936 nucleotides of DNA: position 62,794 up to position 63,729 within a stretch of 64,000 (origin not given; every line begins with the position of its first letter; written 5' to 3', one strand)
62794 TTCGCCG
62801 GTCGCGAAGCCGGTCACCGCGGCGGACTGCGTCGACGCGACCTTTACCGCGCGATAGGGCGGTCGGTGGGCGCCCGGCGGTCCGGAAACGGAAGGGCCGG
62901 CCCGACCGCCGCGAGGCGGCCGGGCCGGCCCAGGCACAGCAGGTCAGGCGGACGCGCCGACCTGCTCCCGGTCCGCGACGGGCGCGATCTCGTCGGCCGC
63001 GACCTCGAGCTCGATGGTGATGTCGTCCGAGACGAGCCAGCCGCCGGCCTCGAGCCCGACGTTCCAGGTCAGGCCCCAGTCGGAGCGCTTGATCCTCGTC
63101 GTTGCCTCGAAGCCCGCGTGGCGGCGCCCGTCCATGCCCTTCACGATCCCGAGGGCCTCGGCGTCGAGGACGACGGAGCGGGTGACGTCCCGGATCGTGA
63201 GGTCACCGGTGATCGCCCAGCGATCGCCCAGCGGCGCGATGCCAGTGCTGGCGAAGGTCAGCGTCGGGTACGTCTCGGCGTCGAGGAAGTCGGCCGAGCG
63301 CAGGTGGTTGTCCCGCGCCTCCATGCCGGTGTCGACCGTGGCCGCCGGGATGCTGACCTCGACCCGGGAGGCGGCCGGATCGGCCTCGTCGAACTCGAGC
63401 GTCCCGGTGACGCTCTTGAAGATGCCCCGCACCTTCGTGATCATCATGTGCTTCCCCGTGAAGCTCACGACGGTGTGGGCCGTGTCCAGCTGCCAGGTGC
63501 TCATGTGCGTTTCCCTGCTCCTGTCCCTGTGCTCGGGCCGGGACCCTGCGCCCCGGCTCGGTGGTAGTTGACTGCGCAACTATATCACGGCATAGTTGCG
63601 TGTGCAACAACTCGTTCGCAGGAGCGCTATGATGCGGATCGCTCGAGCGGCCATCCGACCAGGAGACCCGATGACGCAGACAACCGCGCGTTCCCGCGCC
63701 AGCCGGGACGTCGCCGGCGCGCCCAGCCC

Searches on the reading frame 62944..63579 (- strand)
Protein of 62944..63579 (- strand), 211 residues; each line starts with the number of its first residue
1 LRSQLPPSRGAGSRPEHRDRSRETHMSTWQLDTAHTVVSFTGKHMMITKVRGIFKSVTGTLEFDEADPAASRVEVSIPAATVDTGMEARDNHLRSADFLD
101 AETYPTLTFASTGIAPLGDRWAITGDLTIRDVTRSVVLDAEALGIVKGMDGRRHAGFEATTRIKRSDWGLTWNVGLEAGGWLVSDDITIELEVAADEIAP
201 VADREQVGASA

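Call 51: search_protein_families(library=pfam, proteins=[window:62944-63579:-], max_evalue=0.00001)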
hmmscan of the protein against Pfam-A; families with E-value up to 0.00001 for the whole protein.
window:62944-63579:- (211 aa): 1 family
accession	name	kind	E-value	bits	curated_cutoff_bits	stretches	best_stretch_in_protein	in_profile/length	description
PF04264.18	YceI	-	1.6e-52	178.3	23.7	1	29-195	1-150/150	YceI-like domain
